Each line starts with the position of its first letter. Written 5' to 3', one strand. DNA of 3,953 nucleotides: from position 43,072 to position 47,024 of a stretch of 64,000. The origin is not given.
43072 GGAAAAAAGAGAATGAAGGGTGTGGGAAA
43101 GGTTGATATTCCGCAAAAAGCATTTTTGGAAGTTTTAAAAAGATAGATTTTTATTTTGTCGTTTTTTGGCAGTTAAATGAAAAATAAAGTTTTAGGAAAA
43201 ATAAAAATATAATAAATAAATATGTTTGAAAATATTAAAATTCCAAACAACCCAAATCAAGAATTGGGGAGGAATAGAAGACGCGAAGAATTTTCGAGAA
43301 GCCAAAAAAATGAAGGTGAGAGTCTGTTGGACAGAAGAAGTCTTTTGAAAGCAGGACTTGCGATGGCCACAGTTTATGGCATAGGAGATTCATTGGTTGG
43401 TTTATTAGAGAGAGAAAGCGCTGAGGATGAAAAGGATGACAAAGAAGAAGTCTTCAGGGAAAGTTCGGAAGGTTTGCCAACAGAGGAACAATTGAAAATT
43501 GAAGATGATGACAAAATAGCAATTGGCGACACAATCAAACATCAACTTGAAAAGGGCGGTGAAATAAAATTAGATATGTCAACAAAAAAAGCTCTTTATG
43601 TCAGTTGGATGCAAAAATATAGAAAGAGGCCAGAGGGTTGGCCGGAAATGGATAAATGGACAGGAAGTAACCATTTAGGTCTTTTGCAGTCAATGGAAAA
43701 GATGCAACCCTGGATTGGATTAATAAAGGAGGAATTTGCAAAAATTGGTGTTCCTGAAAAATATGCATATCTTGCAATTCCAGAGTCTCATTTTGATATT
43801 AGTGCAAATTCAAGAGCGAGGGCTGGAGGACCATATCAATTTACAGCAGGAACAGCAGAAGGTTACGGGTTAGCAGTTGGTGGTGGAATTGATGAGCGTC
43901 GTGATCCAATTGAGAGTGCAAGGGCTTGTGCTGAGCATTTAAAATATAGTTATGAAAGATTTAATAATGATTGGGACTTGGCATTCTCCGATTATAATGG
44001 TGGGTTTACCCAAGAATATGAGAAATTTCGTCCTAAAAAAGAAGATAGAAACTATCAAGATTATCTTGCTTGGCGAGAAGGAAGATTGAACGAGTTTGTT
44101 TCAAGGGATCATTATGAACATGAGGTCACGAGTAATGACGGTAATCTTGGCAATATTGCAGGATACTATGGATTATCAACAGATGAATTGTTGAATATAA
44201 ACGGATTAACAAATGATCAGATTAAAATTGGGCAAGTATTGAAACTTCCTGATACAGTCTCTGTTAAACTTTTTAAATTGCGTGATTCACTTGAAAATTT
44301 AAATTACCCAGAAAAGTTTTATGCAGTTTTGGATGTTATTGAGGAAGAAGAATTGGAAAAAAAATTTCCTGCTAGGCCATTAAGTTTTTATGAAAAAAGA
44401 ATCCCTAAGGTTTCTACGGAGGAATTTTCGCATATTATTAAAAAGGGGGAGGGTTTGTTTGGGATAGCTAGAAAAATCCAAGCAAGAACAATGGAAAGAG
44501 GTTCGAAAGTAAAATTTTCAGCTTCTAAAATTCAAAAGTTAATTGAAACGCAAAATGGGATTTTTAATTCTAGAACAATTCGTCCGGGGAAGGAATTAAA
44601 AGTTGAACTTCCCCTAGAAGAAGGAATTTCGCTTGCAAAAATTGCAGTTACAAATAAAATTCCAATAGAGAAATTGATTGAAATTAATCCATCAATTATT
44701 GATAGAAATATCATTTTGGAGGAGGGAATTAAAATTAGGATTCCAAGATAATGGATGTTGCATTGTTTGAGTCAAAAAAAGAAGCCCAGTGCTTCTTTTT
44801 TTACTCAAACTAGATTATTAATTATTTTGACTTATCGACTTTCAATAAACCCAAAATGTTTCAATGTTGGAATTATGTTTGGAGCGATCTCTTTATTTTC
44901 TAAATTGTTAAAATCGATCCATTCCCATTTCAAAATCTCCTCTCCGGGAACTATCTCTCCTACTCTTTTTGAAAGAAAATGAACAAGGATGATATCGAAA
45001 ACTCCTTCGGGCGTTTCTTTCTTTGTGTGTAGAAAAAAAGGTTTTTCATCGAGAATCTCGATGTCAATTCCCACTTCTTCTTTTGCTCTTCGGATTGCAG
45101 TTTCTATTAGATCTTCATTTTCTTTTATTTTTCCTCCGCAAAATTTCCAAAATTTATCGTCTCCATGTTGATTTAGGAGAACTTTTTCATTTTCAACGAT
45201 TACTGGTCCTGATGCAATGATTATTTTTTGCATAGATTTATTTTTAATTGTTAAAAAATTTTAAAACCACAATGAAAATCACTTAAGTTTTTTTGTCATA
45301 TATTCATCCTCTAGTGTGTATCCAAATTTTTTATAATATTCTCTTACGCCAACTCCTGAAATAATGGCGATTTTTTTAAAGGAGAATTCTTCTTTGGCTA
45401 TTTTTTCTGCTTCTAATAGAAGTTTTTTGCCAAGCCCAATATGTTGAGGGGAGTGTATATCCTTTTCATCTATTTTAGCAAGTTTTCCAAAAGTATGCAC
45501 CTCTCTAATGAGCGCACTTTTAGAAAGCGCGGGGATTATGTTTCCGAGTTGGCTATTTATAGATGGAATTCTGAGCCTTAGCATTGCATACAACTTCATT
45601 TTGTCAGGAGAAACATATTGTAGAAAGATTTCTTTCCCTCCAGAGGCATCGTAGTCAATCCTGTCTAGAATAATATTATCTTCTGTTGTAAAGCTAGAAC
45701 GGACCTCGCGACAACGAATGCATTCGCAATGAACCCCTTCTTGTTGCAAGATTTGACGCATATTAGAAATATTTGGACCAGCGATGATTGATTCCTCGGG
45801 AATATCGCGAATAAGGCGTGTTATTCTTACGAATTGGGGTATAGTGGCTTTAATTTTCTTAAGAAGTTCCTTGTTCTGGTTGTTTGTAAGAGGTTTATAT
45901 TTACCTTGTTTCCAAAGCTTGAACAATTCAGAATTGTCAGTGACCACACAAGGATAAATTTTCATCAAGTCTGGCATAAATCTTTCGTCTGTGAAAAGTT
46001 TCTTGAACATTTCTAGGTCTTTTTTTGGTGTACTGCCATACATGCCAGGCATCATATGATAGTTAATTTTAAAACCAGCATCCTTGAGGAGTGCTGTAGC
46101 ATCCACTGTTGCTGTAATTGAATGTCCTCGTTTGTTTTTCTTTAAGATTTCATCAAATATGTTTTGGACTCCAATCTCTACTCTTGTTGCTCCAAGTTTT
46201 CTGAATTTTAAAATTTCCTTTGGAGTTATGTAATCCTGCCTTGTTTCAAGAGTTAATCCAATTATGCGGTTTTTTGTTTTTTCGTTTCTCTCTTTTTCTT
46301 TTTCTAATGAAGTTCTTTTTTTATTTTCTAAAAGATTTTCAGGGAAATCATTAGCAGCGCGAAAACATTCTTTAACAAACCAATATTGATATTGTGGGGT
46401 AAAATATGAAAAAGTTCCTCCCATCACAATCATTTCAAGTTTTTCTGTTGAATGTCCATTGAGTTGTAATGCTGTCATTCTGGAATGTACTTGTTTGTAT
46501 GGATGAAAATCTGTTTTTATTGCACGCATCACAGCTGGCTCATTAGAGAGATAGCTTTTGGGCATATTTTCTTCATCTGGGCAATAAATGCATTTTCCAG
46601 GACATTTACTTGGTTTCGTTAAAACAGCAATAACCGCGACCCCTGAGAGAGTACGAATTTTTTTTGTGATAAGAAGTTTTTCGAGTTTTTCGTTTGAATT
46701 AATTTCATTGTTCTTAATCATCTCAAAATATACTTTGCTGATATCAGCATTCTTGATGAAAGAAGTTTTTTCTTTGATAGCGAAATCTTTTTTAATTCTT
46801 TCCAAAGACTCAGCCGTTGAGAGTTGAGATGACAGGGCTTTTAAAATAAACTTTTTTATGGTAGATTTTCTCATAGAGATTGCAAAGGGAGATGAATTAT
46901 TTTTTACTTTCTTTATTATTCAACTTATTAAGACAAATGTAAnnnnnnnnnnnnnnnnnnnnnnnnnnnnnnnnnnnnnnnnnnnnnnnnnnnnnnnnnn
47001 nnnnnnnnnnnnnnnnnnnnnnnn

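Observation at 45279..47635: Divergent Elp3 and Trm9-like methyltransferase genes: a eukaryote/archaea-style mcm5U34-type tRNA wobble modification pathway in a bacterium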

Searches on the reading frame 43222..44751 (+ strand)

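Call 3: search_protein_families(library=pfam, proteins=[window:43222-44751:+], max_evalue=0.01)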
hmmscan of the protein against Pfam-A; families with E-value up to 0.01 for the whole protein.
window:43222-44751:+ (509 aa): 2 families
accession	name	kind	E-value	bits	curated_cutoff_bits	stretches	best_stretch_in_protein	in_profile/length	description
PF01476.26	LysM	-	6.5e-16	58.5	20.9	1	300-343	1-43/43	LysM domain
PF01464.25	SLT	-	2.4e-15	56.6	21.3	1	177-274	12-110/117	Transglycosylase SLT domain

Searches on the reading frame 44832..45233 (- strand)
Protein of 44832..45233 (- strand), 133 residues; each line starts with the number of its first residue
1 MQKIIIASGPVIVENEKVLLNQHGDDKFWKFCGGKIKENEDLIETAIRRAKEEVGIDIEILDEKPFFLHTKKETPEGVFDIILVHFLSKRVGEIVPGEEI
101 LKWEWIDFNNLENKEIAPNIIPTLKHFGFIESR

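Call 3: search_protein_families(library=pfam, proteins=[window:44832-45233:-], max_evalue=0.01)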
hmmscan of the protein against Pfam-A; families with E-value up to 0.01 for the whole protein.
window:44832-45233:- (133 aa): 2 families
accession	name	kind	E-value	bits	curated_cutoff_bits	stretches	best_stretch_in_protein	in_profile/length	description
PF00293.34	NUDIX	-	6.7e-17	62.2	21.1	1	11-124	8-131/134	NUDIX domain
PF14815.12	NUDIX_4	-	0.0013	18.9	35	1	12-70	5-64/113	NUDIX domain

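Call 63: search_solved_structures(query=window:44832-45233:-, max_evalue=0.001)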
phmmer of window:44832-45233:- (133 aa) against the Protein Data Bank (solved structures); distinct sequences matched with E-value up to 0.001: 16.
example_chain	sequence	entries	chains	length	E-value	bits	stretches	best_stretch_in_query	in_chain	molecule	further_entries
2jvb_A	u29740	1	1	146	1.1e-07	35.3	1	10-116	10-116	mRNA-decapping enzyme subunit 2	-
4k6e_A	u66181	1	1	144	1.4e-07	35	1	11-116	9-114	mRNA-decapping enzyme subunit 2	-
4kg4_A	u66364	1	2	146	2.4e-07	34.2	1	10-115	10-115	mRNA-decapping enzyme subunit 2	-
4kg3_A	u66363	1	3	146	2.7e-07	34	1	10-116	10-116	mRNA-decapping enzyme subunit 2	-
6y3z_A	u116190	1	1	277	3.5e-07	33.6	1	10-115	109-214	m7GpppN-mRNA hydrolase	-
3id9_A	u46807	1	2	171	4.6e-07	33.3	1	11-131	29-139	MutT/NUDIX family protein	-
5x1x_A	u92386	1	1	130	1.3e-06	31.8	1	1-124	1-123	Mutator mutT protein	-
1jrk_A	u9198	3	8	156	2.2e-06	31.1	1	5-121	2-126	Nudix homolog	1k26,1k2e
3h95_A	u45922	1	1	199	6.8e-06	29.5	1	16-117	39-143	Nucleoside diphosphate-linked moiety X motif 6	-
2pqv_A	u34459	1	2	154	1e-05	28.9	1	10-123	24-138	MutT/nudix family protein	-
3hhj_A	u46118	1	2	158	2.5e-05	27.6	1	5-116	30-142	Mutator mutT protein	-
3i7u_A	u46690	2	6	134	0.00015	25.1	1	7-101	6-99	AP4A hydrolase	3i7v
5lon_A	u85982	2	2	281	0.00017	25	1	16-112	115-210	KLLA0F23980p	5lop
3f6a_A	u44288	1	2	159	0.00035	23.9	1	12-99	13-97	Hydrolase, NUDIX family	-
6am0_A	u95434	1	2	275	0.00038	23.8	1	16-112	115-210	KLLA0F23980p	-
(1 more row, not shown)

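Call 64: search_protein_families(library=ncbifam, proteins=[window:44832-45233:-], max_evalue=0.001)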
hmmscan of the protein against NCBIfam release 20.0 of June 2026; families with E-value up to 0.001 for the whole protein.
window:44832-45233:- (133 aa): 11 families
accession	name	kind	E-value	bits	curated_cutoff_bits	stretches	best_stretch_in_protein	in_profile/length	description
NF006961.0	PRK09438.1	equivalog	8.4e-08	31.8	103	1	15-60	19-65/151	dihydroneopterin triphosphate diphosphatase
NF008044.0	PRK10776.1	equivalog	2.2e-07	30.8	148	1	1-119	1-118/130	8-oxo-dGTP diphosphatase MutT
NF041652.1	Nud_hyd_Dein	equivalog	2.3e-07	31.2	200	1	8-61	24-77/152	Nudix hydrolase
NF006530.0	PRK08999.1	equivalog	1.2e-06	27.8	245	1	2-124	4-125/315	Nudix family hydrolase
TIGR00586.1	mutt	equivalog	1.8e-06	28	97.9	1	1-119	2-119/129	8-oxo-dGTP diphosphatase MutT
NF007834.0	PRK10546.1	equivalog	6.1e-06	26.1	156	1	9-127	8-125/135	pyrimidine (deoxy)nucleoside triphosphate diphosphatase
NF001936.0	PRK00714.1-3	equivalog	0.00017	21.5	118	1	14-68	21-77/155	RNA pyrophosphohydrolase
NF001937.0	PRK00714.1-4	equivalog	0.00022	20.9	139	0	13-58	17-62/161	RNA pyrophosphohydrolase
NF001938.0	PRK00714.1-5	equivalog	0.00023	20.5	116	0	21-68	39-87/172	RNA pyrophosphohydrolase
NF002995.0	PRK03759.1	equivalog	0.00037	20.2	127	1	32-113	69-152/185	isopentenyl-diphosphate Delta-isomerase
NF011922.0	PRK15393.1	equivalog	0.00079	19.1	152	0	31-70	71-110/182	NUDIX hydrolase YfcD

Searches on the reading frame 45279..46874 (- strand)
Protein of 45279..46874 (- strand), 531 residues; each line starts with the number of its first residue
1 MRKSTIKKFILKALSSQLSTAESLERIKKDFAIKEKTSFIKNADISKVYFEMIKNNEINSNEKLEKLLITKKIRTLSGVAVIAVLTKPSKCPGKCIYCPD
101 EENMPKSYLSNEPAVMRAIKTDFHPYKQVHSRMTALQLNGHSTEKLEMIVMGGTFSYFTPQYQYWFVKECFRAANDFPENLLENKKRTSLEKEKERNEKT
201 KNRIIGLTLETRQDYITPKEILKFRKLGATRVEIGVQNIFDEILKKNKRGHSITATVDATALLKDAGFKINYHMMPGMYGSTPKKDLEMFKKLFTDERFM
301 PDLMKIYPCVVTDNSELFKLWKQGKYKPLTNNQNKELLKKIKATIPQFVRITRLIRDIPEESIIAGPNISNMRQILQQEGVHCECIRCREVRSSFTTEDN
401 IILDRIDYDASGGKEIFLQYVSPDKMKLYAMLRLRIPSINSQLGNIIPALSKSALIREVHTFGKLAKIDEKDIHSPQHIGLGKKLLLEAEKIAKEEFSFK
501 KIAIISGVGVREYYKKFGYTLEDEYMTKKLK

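Call 3: search_protein_families(library=pfam, proteins=[window:45279-46874:-], max_evalue=0.01)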
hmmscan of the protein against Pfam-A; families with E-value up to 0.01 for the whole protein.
window:45279-46874:- (531 aa): 2 families
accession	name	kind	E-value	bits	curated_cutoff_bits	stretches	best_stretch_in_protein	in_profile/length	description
PF16199.10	Radical_SAM_C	-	2e-18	66.7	31.9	1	301-378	1-81/85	Radical_SAM C-terminal domain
PF04055.27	Radical_SAM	-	9.4e-15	55.6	29.5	1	90-289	6-162/166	Radical SAM superfamily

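Call 4: search_protein_families(library=ncbifam, proteins=[window:45279-46874:-], max_evalue=0.01)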
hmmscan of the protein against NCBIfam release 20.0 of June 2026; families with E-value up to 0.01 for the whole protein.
window:45279-46874:- (531 aa): 13 families
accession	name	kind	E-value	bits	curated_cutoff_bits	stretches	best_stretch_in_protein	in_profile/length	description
TIGR01211.1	ELP3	subfamily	4.5e-171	569.9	350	1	12-530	5-522/522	tRNA uridine(34) 5-carboxymethylaminomethyl modification radical SAM/GNAT enzyme Elp3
TIGR01212.1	TIGR01212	equivalog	6e-18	65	180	1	200-377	105-283/302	tRNA modification radical SAM protein MnmL/YtqA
NF006067.1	PRK08208.1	equivalog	3.5e-08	32.8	380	1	182-320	102-238/427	STM4012 family radical SAM protein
TIGR03994.1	rSAM_HemZ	equivalog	2.4e-07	30.3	321.4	1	203-340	171-305/401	coproporphyrinogen dehydrogenase HemZ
TIGR01210.1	TIGR01210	equivalog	2.9e-06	26.7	212.15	1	202-344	101-245/313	archaeosine biosynthesis radical SAM protein RaSEA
NF006061.0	PRK08207.1-4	equivalog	4.7e-05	22.4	702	1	202-339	262-396/501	coproporphyrinogen III oxidase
NF004567.0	PRK05904.1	equivalog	5.1e-05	22.6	355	1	202-288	87-173/353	coproporphyrinogen III oxidase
NF006059.0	PRK08207.1-1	equivalog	5.2e-05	22.2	1012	1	208-319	266-376/496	coproporphyrinogen III oxidase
NF005133.0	PRK06582.1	equivalog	6.2e-05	22.2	597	1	205-327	98-217/390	coproporphyrinogen III oxidase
TIGR00539.1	hemN_rel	equivalog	7.4e-05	22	205.4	1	196-323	79-203/361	radical SAM family heme chaperone HemW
TIGR04013.1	B12_SAM_MJ_1487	hypoth_equivalog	8.7e-05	21.5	251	1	229-285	266-322/382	TIGR04013 family B12-binding domain/radical SAM domain-containing protein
TIGR04107.1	rSAM_HutW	equivalog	0.0011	17.9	400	1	207-335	130-256/419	heme anaerobic degradation radical SAM methyltransferase ChuW/HutW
NF006063.0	PRK08207.2-1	equivalog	0.002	16.8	1074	1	197-313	275-390/518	coproporphyrinogen III oxidase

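Call 6: search_solved_structures(query=window:45279-46874:-, max_evalue=0.001, show_alignments=1)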
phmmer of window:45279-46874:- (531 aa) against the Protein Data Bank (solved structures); distinct sequences matched with E-value up to 0.001: 9.
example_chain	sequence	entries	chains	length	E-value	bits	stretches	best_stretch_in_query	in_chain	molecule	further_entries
6iaz_A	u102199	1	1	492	1.2e-125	423.2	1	64-530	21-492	Histone acetyltransferase, ELP3 family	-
6ia8_A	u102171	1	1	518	1.5e-125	422.9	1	64-530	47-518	Histone acetyltransferase, ELP3 family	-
6iad_A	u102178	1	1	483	1.8e-125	422.6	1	66-530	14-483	Histone acetyltransferase, ELP3 family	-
5l7j_A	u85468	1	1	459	4.7e-118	398.2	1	71-530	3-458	ELP3 family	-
5l7l_A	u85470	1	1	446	2.3e-109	369.5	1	71-530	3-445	ELP3 family, ELP3 family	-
6ia6_A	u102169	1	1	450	3.1e-109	369.1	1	71-530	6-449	ELP3 family, ELP3 family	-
6qk7_C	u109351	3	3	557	2.4e-92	313.4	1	67-529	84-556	Elongator complex protein 3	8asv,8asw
8ptx_C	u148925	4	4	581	2.5e-91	310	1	68-531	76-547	Elongator complex protein 3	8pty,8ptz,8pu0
8avg_C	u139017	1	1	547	7.6e-90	305.1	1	68-531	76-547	Elongator complex protein 3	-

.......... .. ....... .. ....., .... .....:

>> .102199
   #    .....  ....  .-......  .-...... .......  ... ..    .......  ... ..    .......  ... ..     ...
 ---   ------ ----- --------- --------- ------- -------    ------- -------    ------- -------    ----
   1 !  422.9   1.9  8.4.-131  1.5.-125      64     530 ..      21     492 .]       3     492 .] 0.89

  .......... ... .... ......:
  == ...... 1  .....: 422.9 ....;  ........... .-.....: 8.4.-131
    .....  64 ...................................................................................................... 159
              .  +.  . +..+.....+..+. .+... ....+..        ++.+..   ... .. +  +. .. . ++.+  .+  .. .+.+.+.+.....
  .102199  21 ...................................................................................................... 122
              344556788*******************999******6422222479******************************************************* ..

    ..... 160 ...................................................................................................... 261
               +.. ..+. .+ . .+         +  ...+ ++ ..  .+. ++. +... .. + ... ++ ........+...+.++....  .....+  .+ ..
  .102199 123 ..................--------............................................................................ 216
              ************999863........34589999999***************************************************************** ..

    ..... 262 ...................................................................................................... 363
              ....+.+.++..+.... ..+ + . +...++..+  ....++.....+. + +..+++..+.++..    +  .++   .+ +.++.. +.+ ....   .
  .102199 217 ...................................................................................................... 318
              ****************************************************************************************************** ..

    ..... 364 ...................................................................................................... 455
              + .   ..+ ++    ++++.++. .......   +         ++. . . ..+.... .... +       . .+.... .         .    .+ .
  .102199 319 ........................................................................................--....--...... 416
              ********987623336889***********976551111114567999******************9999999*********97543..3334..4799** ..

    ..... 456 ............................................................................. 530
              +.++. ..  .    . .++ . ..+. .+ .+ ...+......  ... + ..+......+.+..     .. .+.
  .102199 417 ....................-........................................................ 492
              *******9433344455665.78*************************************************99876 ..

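Call 12: find_related_loci(query=window:45279-46874:-, collection=genome_contigs, flank=10000)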
Query window:45279-46874:- (531 aa) in genome_contigs; peptide patterns used: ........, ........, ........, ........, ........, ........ (x = any residue, [..] = any of these).
462 stretches matched a pattern; 253 encode a relative of the query (tblastn E <= 1e-3); the best 80 are kept; 80 distinct loci.
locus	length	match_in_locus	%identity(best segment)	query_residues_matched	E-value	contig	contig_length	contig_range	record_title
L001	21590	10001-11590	84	1-530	0e+0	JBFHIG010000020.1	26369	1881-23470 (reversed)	MAG: Candidatus Moraniibacteriota bacterium isolate Mix_sand07.2021.05.G.32 k141_2273305_length_26369_cov_15.8416, whole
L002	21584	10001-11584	59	9-530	0e+0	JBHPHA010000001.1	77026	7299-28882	Patescibacteria group bacterium isolate SAG AM-311-N19 NODE_1_length_77026_cov_31.925180, whole genome shotgun sequence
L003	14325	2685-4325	59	7-530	0e+0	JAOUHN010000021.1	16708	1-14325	MAG: Candidatus Moraniibacteriota bacterium isolate 4_1_May_SF_Bin64 4_1_May_SF_Bin64_scaffold_1327_c1, whole genome sho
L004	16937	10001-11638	58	2-530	0e+0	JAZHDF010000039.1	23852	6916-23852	MAG: Candidatus Moraniibacteriota bacterium isolate Bin13Zod NODE_217_length_23852_cov_16.853805, whole genome shotgun s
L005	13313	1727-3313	59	9-531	0e+0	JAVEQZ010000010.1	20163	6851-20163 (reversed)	MAG: Candidatus Moraniibacteriota bacterium isolate BF_dRep_41 NODE_8098_length_20163_cov_66.384558_Biofilm4, whole geno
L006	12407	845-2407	58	9-530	0e+0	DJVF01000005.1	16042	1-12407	MAG TPA_asm: Patescibacteria group bacterium UBA6263 UBA6263_contig_153106, whole genome shotgun sequence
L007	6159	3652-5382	56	8-531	0e+0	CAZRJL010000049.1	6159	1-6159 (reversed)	MAG TPA_asm: uncultured Bdellovibrionales bacterium isolate binchicken_co220_173 genome assembly, contig: NODE_8598_leng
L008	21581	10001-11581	58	9-530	0e+0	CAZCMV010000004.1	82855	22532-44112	MAG TPA_asm: uncultured Bdellovibrionales bacterium isolate SRP192927_co1_222 genome assembly, contig: NODE_279_length_8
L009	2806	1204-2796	57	9-528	0e+0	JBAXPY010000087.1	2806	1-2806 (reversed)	MAG: Candidatus Moraniibacteriota bacterium isolate ELA543 MAG543_87, whole genome shotgun sequence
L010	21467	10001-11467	63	42-530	0e+0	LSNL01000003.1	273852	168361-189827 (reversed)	MAG: Parcubacteria group bacterium M10-OD1-1 Contig6633, whole genome shotgun sequence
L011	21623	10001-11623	56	9-530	0e+0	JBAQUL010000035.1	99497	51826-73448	MAG: Candidatus Moraniibacteriota bacterium isolate MFD12006_ilm_asm_bin13 k127_93819, whole genome shotgun sequence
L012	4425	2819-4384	58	9-530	0e+0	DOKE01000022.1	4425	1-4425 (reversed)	MAG TPA_asm: Candidatus Moraniibacteriota bacterium isolate UBA9338 contig_3096, whole genome shotgun sequence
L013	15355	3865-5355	60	42-530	0e+0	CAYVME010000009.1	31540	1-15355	MAG TPA_asm: uncultured Bdellovibrionales bacterium isolate SRP011637_co1_104 genome assembly, contig: NODE_309_length_3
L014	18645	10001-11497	59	42-530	0e+0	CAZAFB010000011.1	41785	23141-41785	MAG TPA_asm: uncultured Bdellovibrionales bacterium isolate binchicken_co20_187 genome assembly, contig: NODE_2092_lengt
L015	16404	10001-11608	56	4-530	0e+0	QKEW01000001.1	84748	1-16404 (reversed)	MAG: bacterium isolate SZUA-486 scaffold_366, whole genome shotgun sequence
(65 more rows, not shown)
